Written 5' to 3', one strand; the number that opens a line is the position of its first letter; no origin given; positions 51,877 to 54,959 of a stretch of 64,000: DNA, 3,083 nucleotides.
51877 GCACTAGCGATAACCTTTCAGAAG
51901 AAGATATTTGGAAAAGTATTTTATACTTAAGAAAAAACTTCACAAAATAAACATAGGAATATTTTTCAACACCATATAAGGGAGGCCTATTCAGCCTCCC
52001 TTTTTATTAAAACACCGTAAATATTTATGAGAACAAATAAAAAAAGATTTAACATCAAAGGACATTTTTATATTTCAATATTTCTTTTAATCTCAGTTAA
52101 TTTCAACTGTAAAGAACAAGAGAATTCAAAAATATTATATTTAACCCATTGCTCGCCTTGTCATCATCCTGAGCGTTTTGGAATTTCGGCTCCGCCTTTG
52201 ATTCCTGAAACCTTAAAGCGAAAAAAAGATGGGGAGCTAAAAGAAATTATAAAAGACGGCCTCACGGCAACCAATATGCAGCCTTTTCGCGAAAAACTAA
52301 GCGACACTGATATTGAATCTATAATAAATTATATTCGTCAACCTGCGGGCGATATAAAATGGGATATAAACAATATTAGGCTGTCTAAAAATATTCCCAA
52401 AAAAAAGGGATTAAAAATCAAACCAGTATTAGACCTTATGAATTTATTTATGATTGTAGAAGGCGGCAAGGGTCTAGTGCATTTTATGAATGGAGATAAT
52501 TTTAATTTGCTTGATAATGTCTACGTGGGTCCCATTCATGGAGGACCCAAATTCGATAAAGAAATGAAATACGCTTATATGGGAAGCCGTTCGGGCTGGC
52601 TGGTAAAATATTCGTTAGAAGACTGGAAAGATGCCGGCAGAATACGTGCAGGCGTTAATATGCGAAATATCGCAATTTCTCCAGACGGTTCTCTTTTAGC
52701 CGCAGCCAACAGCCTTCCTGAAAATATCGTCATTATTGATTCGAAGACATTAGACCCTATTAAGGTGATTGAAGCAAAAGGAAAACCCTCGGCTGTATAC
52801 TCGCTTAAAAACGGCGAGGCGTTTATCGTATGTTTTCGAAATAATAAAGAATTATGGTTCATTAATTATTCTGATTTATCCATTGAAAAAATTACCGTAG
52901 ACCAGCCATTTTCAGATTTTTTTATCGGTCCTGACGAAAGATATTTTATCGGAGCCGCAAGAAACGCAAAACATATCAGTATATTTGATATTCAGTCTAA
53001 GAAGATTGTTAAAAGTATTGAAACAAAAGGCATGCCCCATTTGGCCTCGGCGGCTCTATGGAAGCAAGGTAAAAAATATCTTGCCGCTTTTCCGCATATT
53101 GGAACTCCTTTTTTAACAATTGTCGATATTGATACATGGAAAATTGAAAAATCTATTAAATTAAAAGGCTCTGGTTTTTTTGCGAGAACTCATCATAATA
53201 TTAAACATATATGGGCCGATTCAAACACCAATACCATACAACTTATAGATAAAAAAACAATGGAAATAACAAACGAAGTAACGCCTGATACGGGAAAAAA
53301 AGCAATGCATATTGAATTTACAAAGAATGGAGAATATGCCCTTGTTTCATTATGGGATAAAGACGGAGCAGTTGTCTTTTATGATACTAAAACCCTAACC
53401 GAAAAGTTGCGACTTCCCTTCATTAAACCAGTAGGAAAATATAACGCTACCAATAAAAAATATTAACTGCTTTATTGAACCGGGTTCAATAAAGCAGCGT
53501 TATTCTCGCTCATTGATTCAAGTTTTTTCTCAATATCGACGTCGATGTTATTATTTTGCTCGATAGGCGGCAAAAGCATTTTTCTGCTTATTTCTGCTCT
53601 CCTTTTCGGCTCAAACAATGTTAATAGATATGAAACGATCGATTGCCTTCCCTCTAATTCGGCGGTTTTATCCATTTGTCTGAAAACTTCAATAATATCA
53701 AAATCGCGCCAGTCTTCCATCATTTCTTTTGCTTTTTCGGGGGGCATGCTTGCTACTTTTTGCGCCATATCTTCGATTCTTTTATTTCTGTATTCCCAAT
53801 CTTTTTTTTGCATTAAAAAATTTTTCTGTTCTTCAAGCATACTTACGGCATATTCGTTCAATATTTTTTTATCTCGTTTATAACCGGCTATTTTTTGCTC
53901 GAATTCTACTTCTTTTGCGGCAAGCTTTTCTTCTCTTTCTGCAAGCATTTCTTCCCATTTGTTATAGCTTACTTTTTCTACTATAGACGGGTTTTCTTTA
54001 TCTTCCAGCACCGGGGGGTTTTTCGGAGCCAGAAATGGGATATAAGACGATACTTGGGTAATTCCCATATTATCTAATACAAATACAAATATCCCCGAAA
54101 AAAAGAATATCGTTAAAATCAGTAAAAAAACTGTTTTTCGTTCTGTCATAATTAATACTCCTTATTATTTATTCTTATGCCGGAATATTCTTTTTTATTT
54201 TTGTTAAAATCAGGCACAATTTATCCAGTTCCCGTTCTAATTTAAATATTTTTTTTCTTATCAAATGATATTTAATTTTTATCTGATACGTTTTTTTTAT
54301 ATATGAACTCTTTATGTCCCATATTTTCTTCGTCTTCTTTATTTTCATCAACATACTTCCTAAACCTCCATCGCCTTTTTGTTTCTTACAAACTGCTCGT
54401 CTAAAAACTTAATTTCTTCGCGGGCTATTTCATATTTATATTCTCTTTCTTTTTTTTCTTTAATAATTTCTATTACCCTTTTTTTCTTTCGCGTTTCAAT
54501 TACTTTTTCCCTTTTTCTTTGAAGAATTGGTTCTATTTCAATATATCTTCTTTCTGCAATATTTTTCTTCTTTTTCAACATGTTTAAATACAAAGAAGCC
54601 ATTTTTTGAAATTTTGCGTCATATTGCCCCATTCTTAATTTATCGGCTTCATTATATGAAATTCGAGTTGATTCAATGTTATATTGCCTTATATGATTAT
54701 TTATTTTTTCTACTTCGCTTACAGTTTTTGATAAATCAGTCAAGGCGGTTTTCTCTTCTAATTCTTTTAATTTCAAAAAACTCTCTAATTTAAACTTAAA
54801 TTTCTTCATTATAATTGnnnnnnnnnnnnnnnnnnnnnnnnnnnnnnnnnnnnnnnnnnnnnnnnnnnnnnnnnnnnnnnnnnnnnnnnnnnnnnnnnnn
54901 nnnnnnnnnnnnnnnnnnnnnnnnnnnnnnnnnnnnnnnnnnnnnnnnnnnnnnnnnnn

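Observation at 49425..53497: Compact cd1 nitrite reductase cassette (nirS, cytochrome c, NirN/NirF-like) between ftsK and the end of a flagellar operon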

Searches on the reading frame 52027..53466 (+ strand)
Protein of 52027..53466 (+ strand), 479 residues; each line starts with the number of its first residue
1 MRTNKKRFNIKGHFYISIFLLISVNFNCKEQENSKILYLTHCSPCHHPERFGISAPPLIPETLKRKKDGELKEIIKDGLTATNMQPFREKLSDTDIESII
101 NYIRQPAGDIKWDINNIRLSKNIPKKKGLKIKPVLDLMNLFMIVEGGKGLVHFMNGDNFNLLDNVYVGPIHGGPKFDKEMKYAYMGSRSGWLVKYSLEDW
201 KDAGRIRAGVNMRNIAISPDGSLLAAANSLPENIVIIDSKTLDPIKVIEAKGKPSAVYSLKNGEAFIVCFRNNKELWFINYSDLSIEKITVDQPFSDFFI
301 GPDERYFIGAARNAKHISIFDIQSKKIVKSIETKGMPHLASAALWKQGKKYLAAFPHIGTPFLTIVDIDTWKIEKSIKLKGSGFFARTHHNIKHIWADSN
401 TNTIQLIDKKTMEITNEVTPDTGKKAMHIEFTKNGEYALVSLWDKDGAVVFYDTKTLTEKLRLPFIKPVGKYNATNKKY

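Call 3: search_protein_families(library=pfam, proteins=[window:52027-53466:+])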
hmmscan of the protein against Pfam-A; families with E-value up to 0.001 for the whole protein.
window:52027-53466:+ (479 aa): 9 families
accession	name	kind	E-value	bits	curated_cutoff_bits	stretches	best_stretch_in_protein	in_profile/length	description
PF02239.22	Cytochrom_D1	-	2.1e-73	247.4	25.5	1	136-477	2-368/368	Cytochrome D1 heme domain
PF25174.1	Beta-prop_THOC3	-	3.1e-11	43.2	305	1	305-457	59-203/272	THOC3 beta-propeller domain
PF13442.11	Cytochrome_CBB3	-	1.8e-09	38.2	27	1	36-103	8-68/68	Cytochrome C oxidase, cbb3-type, subunit III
PF24817.1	WD40_WDHD1_1st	-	2e-06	27.6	109.9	0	286-352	216-280/291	WDHD1 first WD40 domain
PF23414.1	Beta-prop_EML_2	-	6e-06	26.3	90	0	186-268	16-98/266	Echinoderm microtubule-associated protein second beta-propeller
PF21783.3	YNCE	-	1.1e-05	25.4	27.1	0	225-330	43-149/339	YNCE-like beta-propeller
PF16819.11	DUF5074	-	1.2e-05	25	27.2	0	232-293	163-225/353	Domain of unknown function (DUF5074)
PF00034.26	Cytochrom_C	-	0.00038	22.1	21.3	0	35-105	5-88/90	Cytochrome c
PF24814.1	WD40_Prp19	-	0.00069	19.2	320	0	306-335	190-219/281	Prp19 WD40 domain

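Call 4: search_protein_families(library=ncbifam, proteins=[window:52027-53466:+])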
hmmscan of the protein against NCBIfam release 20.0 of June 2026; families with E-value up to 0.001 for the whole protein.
window:52027-53466:+ (479 aa): 5 families
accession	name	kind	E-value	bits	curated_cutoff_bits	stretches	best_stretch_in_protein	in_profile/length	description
TIGR03866.1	PQQ_ABC_repeats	subfamily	3.2e-10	39.6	287.3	1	199-381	30-209/310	PQQ-dependent catabolism-associated beta-propeller protein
NF052460.1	L-NosZ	equivalog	1.6e-09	36.8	700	1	180-338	143-316/480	clade III lactonase-type nitrous-oxide reductase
NF052340.1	hydrazine_beta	equivalog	3.7e-08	32.8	560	0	214-278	37-101/372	hydrazine synthase subunit beta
NF011054.0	PRK14486.1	equivalog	2.5e-06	27.2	447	1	33-105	217-289/294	putative bifunctional cbb3-type cytochrome c oxidase subunit II/cytochrome c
NF052280.1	7_blade_YncE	equivalog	4.8e-05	22.3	400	0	264-349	229-311/338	7-bladed beta-propeller protein YncE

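Call 15: search_solved_structures(query=window:52027-53466:+, show_alignments=2)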
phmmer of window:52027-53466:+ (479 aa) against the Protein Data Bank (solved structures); distinct sequences matched with E-value up to 0.001: 12.
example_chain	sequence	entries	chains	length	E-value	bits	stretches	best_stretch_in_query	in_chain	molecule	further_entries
6rtd_A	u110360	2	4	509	1.1e-94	321.1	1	34-477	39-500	Cytochrome c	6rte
6tv2_A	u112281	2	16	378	3.9e-20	75.3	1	139-470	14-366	Protein NirF | Protein NirF,Protein NirF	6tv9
1hzu_A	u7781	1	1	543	4.7e-19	71.7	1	30-477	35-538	NITRITE REDUCTASE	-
1bl9_A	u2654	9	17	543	7.2e-19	71.1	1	30-477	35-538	NITRITE REDUCTASE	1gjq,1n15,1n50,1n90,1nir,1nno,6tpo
5guw_M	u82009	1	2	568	8.4e-19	70.8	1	30-477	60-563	Nitrite reductase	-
1hzv_A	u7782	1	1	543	1.5e-17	66.8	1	30-477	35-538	NITRITE REDUCTASE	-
1gq1_A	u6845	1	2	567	2.3e-13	52.9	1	32-474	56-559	CYTOCHROME CD1 NITRITE REDUCTASE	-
1dy7_A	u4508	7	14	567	2.4e-13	52.9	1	32-474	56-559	NITRITE REDUCTASE | CYTOCHROME CD1 NITRITE REDUCTASE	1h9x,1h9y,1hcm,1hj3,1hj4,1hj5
1e2r_A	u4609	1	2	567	6.3e-13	51.5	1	32-474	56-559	NITRITE REDUCTASE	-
1aof_A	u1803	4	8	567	1e-12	50.8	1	32-474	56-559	NITRITE REDUCTASE | CYTOCHROME CD1 NITRITE REDUCTASE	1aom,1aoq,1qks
1l0q_A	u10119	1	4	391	2.8e-07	32.8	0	201-268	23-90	Surface layer protein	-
5c2v_B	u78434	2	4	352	5.1e-06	28.7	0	184-269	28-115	HYDRAZINE SYNTHASE BETA SUBUNIT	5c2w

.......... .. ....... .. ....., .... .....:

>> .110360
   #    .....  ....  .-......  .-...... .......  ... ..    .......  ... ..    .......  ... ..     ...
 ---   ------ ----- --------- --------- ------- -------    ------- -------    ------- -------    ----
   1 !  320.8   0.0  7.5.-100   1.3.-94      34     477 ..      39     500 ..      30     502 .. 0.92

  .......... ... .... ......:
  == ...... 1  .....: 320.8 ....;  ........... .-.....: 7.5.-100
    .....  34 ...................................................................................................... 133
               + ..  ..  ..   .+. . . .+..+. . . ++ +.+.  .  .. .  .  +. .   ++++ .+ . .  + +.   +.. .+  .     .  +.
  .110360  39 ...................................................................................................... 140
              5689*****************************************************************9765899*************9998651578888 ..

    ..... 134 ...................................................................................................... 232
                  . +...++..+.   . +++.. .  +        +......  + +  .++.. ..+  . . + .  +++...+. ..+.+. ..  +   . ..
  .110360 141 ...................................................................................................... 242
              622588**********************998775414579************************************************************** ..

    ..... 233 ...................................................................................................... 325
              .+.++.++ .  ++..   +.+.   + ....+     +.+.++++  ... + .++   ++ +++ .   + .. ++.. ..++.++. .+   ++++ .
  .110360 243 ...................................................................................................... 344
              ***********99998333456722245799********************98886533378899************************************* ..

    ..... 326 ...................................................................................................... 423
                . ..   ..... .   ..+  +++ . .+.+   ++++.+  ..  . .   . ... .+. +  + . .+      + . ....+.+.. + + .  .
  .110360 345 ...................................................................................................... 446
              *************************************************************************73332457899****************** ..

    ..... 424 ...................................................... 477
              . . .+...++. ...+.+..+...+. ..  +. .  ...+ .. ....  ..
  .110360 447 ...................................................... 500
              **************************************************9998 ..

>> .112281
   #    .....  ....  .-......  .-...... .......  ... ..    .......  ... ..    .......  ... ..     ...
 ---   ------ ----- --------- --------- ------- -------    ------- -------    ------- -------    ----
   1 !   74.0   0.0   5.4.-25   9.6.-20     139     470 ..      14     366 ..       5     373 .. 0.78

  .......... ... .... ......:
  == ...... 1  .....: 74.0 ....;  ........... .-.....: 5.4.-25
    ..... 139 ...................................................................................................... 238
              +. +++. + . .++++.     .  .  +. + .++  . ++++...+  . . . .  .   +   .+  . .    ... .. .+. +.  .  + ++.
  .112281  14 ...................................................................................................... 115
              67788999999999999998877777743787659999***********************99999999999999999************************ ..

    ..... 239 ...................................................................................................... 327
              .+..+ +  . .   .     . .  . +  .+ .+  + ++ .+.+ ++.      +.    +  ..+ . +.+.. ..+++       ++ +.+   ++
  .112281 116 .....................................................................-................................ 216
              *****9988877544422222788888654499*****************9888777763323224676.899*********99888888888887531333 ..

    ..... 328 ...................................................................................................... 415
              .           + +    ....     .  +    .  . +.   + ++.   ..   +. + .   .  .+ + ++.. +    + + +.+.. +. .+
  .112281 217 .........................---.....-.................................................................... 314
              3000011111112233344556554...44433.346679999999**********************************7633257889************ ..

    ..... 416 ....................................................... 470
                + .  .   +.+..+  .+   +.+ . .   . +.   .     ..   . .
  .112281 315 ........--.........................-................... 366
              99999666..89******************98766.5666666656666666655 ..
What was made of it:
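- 52027..53466 (+): nirN, a c-haem plus d1-type beta-propeller protein (dihydro-haem d1 dehydrogenase, the last, periplasmic step of haem d1 synthesis). N-terminus ...VNFNC-KEQ. Matches P. aeruginosa NirN (6rtd) at E 1.1e-94 over residues 34-477, against 3.9e-20 for NirF and about 1e-19 for NirS (call 15).
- On NirN (dihydro-haem d1 dehydrogenase): E 1.1e-94 to 6rtd over residues 34-477 against 3.9e-20 (NirF) and 4.7e-19 (NirS) (call 15).
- NirN matches 6rtd at E 1.1e-94 (call 15).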

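Call 55: find_related_loci(query=window:52027-53466:+, collection=metagenome_contigs, flank=10000)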
Query window:52027-53466:+ (479 aa) in metagenome_contigs; peptide patterns used: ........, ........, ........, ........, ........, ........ (x = any residue, [..] = any of these).
85 stretches matched a pattern; 27 encode a relative of the query (tblastn E <= 1e-3); 27 distinct loci.
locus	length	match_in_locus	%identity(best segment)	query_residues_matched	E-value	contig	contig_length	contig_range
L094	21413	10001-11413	69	13-479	0e+0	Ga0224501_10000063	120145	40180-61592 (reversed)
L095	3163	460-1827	58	24-479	0e+0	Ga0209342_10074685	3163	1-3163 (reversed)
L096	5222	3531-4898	58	24-479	0e+0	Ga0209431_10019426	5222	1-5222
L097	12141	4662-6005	57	32-479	0e+0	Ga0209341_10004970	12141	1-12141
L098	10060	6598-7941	57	32-479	0e+0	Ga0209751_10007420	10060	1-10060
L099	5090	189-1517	57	37-479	0e+0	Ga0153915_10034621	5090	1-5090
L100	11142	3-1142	57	100-479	4e-155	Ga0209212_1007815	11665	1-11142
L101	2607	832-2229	48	16-478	1e-159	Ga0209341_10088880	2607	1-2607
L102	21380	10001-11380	47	16-479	8e-150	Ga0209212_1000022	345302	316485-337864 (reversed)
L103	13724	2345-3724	48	20-479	2e-148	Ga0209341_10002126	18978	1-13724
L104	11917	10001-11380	48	20-479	2e-148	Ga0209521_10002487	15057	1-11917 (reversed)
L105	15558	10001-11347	49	37-479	3e-148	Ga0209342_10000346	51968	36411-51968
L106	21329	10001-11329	49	37-479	8e-148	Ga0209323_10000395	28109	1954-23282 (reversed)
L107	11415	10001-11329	47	37-479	4e-133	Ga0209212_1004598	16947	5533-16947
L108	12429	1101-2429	47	37-479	4e-133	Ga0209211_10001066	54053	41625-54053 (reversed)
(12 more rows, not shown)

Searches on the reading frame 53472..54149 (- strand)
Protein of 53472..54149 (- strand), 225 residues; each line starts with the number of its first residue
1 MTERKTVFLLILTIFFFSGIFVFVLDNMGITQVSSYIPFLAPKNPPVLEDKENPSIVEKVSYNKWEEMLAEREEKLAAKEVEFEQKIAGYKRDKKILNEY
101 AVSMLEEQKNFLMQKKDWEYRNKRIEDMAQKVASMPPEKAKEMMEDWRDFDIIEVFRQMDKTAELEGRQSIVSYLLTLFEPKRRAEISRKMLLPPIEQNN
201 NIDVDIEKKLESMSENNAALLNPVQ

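Call 3: search_protein_families(library=pfam, proteins=[window:53472-54149:-])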
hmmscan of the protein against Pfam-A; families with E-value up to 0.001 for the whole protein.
window:53472-54149:- (225 aa): 0 families

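Call 4: search_protein_families(library=ncbifam, proteins=[window:53472-54149:-])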
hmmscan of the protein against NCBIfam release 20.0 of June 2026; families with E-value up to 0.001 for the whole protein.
window:53472-54149:- (225 aa): 1 family
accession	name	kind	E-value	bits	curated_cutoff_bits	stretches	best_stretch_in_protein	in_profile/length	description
NF047368.1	collar_FlbB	equivalog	3.2e-46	157.6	110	1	6-192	3-192/193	periplasmic-type flagellar collar protein FlbB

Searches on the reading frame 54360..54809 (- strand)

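Call 63: search_protein_families(library=ncbifam, proteins=[window:54360-54809:-])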
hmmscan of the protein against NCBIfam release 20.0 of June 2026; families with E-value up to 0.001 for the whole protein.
window:54360-54809:- (149 aa): 2 families
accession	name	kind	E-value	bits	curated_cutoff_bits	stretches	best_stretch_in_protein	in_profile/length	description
TIGR02473.1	flagell_FliJ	equivalog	1.5e-11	44.8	50.45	1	5-141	1-136/141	flagellar export protein FliJ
NF053566.1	SSO0295_fam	equivalog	0.00056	19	350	1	9-61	180-232/334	SSO0295 family DNA-binding domain-containing protein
